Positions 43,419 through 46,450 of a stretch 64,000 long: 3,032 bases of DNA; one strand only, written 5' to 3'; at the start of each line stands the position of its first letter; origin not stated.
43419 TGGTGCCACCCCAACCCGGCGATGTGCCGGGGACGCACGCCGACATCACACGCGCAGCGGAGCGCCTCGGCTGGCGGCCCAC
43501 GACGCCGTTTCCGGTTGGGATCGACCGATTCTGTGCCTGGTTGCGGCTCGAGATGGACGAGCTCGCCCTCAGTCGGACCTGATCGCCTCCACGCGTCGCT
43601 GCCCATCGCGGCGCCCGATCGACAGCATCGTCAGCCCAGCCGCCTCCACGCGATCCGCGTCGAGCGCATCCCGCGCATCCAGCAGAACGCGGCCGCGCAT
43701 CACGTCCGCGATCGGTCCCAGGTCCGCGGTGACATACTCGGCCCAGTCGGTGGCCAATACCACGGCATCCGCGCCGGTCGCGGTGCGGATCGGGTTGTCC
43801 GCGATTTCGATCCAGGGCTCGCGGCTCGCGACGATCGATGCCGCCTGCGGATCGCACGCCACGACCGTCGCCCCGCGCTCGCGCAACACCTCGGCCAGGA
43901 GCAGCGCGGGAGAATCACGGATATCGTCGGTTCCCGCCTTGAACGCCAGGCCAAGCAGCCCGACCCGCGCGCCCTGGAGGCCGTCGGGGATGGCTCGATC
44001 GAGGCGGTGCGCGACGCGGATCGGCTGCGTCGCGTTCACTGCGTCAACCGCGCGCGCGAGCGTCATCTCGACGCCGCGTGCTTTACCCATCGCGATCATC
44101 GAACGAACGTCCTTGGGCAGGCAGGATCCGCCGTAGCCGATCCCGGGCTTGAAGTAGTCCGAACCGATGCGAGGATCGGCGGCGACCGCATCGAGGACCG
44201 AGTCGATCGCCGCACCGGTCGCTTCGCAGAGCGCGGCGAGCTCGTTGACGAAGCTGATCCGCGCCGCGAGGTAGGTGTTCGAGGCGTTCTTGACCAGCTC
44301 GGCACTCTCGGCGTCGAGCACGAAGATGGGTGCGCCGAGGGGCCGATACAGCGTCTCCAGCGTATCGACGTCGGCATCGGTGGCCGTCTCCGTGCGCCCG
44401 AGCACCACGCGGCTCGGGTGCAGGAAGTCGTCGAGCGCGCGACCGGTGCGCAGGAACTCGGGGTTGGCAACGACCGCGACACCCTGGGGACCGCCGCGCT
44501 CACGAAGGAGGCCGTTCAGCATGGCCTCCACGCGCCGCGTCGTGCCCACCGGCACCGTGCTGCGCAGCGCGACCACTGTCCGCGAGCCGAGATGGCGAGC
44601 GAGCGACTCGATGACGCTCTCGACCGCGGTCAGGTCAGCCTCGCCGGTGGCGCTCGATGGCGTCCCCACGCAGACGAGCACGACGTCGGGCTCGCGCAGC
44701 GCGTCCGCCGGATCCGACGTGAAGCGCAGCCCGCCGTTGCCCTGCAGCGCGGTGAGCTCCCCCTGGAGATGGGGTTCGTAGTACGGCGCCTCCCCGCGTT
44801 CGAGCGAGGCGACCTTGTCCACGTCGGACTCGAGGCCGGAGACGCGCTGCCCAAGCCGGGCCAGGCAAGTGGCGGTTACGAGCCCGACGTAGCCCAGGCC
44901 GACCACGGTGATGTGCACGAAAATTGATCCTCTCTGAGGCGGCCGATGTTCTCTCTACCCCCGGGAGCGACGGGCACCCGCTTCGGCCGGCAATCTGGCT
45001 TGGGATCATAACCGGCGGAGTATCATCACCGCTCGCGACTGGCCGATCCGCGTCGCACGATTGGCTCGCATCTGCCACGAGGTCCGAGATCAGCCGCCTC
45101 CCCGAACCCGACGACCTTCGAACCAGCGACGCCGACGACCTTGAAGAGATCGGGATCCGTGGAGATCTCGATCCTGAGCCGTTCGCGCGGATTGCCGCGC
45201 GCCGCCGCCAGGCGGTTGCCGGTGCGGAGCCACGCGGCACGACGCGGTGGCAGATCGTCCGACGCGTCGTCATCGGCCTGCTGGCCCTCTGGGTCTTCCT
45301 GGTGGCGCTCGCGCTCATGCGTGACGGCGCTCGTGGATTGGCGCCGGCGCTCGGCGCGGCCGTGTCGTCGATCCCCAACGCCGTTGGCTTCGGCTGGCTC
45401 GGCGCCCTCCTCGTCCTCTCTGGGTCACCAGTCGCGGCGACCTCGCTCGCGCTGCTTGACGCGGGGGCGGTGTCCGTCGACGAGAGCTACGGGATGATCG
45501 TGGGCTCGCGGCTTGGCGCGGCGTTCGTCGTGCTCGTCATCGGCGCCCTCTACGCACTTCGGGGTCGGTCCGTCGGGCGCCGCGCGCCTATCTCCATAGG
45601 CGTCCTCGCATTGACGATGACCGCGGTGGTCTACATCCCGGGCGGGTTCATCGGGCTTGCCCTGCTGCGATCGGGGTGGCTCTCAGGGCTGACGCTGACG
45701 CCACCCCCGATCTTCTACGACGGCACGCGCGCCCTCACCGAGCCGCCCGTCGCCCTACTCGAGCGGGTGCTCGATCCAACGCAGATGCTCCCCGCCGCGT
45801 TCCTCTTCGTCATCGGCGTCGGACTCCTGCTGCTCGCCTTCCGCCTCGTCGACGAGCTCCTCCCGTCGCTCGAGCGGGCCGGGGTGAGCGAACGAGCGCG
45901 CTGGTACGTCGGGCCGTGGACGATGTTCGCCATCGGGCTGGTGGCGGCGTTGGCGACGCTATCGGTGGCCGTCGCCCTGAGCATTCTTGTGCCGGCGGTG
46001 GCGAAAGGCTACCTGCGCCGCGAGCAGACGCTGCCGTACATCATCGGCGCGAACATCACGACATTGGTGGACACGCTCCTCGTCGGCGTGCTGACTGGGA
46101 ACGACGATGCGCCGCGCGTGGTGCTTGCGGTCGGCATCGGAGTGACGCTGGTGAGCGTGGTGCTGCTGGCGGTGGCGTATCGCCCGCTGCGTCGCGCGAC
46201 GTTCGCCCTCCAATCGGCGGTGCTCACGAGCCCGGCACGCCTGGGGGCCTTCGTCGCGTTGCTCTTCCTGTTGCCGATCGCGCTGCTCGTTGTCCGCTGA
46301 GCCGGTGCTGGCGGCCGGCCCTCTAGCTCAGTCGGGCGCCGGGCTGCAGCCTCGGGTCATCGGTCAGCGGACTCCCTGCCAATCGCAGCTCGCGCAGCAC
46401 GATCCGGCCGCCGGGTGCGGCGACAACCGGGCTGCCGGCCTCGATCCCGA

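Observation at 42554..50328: Module for an N-formylated amino (uronic/pentose) sugar: ugd, SDR, formyltransferase, DegT aminotransferase, GT4 and VanZ-like protein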

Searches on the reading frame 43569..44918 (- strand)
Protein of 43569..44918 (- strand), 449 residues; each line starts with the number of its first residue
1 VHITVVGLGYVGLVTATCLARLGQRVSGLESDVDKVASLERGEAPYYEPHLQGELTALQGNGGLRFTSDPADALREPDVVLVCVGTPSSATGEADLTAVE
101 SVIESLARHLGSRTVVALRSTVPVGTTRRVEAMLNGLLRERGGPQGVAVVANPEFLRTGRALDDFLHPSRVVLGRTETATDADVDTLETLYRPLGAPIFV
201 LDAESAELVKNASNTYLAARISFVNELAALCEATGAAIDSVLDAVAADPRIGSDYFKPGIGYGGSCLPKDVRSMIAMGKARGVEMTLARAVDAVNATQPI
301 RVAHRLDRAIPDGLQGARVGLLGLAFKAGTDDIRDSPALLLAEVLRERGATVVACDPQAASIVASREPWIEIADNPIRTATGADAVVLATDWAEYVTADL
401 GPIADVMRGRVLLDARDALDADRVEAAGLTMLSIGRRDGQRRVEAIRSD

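Call 5: search_protein_families(library=pfam, proteins=[window:43569-44918:-], max_evalue=0.01)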
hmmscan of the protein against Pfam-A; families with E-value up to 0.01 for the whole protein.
window:43569-44918:- (449 aa): 7 families
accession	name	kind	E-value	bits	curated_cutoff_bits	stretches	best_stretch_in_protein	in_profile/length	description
PF03721.20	UDPG_MGDP_dh_N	-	4.1e-49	167.1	27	1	1-183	1-183/187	UDP-glucose/GDP-mannose dehydrogenase family, NAD binding domain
PF00984.24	UDPG_MGDP_dh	-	1e-32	112.5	25.4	1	204-296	1-93/94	UDP-glucose/GDP-mannose dehydrogenase family, central domain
PF03720.21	UDPG_MGDP_dh_C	-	1.6e-26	93.1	30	1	321-420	2-102/103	UDP-glucose/GDP-mannose dehydrogenase family, UDP binding domain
PF03446.21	NAD_binding_2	-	0.00012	22.6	21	1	3-134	2-107/161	NAD binding domain of 6-phosphogluconate dehydrogenase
PF03807.23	F420_oxidored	-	0.00077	20.5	21.6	0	3-85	2-68/94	NADP oxidoreductase coenzyme F420-dependent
PF01915.27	Glyco_hydro_3_C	-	0.009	16.4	31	0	64-138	59-142/200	Glycosyl hydrolase family 3 C-terminal domain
PF13472.12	Lipase_GDSL_2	-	0.0096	16.9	32.9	0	57-169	40-172/178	GDSL-like Lipase/Acylhydrolase family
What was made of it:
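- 43569..44918 (-): UDP-glucose 6-dehydrogenase-type nucleotide-sugar dehydrogenase (Ugd). Three UDPG_MGDP_dh domains (call 5).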

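Call 7: search_protein_families(library=ncbifam, proteins=[window:43569-44918:-], max_evalue=0.001)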
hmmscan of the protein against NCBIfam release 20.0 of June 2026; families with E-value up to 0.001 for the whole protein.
window:43569-44918:- (449 aa): 8 families
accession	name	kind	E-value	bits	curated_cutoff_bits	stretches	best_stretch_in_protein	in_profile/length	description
TIGR03026.1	NDP-sugDHase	subfamily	3e-119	398.4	189.8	1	1-416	1-412/413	nucleotide sugar dehydrogenase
NF047673.2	TeichurnBiosyTuaD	equivalog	2.6e-103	346.5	700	1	2-437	3-432/439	UDP-glucose 6-dehydrogenase TuaD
NF041297.1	UDPGDh_AglM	equivalog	1.8e-97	327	670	1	1-421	1-419/429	UDP-glucose 6-dehydrogenase AglM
NF040825.1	UDPMaNacDH_Arch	equivalog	2.5e-60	204.5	750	1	1-436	1-415/418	UDP-N-acetyl-D-mannosamine dehydrogenase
NF008286.0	PRK11064.1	equivalog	1.9e-44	152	459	1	2-397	5-401/420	UDP-N-acetyl-D-mannosamine dehydrogenase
NF011631.0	PRK15057.1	equivalog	2.4e-39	135.6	757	1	1-357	1-337/388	UDP-glucose 6-dehydrogenase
NF011729.0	PRK15182.1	equivalog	9.5e-12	44.4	592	1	2-361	8-359/425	Vi polysaccharide biosynthesis UDP-N-acetylglucosamine C-6 dehydrogenase TviB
NF000942.0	PRK00094.1-4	subfamily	4.7e-05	22.7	257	1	1-155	3-140/334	NAD(P)H-dependent glycerol-3-phosphate dehydrogenase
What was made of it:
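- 43569..44918 (-): NCBIfam TuaD 346 bits and AglM 327 bits, both below cut-off (call 7).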

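Call 54: search_solved_structures(query=window:43569-44918:-, max_evalue=1e-30)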
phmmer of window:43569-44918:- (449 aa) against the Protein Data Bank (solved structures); distinct sequences matched with E-value up to 1e-30: 30.
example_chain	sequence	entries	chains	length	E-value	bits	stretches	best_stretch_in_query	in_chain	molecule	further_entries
2y0e_A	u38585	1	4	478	2.5e-84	286.8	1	1-445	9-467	UDP-GLUCOSE DEHYDROGENASE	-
2y0d_A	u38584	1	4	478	4.9e-83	282.6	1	1-445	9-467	UDP-GLUCOSE DEHYDROGENASE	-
2y0c_A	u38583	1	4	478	5.6e-83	282.4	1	1-445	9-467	UDP-GLUCOSE DEHYDROGENASE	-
4a7p_A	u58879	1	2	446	1.1e-82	281.4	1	2-436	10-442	UDP-GLUCOSE DEHYDROGENASE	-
3gg2_A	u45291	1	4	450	5.5e-82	279.1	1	2-436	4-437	Sugar dehydrogenase, UDP-glucose/GDP-mannose dehydrogenase family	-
3vtf_A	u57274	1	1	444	3.5e-74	253.4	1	3-418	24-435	UDP-glucose 6-dehydrogenase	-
1mfz_A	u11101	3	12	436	2.4e-58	201.3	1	1-356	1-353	GDP-mannose 6-dehydrogenase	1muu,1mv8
2o3j_A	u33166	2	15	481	4.3e-53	183.9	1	3-438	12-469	UDP-glucose 6-dehydrogenase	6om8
3tdk_A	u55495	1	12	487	3.5e-51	177.6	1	3-443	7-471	UDP-glucose 6-dehydrogenase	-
3prj_A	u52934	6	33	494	3.7e-51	177.6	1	3-443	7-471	UDP-glucose 6-dehydrogenase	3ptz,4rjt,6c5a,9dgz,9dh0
4edf_A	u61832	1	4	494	3.7e-51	177.6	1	3-443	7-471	UDP-glucose 6-dehydrogenase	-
5vr8_A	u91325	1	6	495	3.7e-51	177.6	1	3-443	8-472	UDP-glucose 6-dehydrogenase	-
5tjh_A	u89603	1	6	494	4.8e-51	177.2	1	3-443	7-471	UDP-glucose 6-dehydrogenase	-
6c58_A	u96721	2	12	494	5.1e-51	177.1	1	3-443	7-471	UDP-glucose 6-dehydrogenase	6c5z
6c4j_A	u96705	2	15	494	8.3e-51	176.4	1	3-443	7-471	UDP-glucose 6-dehydrogenase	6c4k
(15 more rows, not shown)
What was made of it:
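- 43569..44918 (-): Best PDB matches are the BceC and UgdG UDP-Glc dehydrogenases at 287 and 281 bits (call 54).
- The window Ugd scores 279 bits against the P. gingivalis structure 3gg2 (call 54). Ugd's best matches are bona fide UDP-glucose dehydrogenases (BceC, UgdG, TuaD model) (calls 7, 54).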

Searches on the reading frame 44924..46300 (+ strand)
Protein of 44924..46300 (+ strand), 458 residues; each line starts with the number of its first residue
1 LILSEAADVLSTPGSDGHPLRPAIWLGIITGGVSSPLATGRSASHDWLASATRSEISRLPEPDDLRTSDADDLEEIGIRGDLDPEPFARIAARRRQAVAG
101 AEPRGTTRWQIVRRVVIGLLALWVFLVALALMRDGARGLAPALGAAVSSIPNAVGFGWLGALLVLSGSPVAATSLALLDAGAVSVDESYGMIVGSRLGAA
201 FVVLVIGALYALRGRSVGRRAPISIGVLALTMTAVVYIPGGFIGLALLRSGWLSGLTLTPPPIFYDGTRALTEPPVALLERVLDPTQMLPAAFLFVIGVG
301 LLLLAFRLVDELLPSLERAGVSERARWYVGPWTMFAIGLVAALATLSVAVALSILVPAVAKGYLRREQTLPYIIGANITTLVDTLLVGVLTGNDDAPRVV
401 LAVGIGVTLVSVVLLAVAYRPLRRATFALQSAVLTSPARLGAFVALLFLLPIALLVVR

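Call 5: search_protein_families(library=pfam, proteins=[window:44924-46300:+], max_evalue=0.01)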
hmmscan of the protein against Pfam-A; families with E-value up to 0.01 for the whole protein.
window:44924-46300:+ (458 aa): 1 family
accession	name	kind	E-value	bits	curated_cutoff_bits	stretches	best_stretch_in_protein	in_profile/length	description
PF02690.20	Na_Pi_cotrans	-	2e-08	34.8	29.1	2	125-229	2-104/137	Na+/Pi-cotransporter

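Call 7: search_protein_families(library=ncbifam, proteins=[window:44924-46300:+], max_evalue=0.001)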
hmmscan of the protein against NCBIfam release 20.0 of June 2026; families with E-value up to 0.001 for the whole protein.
window:44924-46300:+ (458 aa): 1 family
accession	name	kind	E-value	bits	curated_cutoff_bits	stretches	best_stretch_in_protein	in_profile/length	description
NF037997.1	Na_Pi_symport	subfamily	7.3e-05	22.4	50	0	295-416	126-247/294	Na/Pi symporter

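Call 72: search_protein_families(library=pfam, proteins=[window:44924-46300:+], max_evalue=0.01)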
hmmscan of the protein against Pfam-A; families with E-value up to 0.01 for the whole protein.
window:44924-46300:+ (458 aa): 1 family
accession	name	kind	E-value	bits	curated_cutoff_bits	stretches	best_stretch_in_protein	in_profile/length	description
PF02690.20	Na_Pi_cotrans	-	2e-08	34.8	29.1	2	125-229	2-104/137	Na+/Pi-cotransporter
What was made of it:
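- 44924..46300 (+): Multi-pass membrane protein with a weak Na/Pi-cotransporter-like match. It lies between Ugd and the FT and is an accessory gene, not part of the conserved module. Pfam Na_Pi_cotrans 2e-08 (calls 5, 72).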
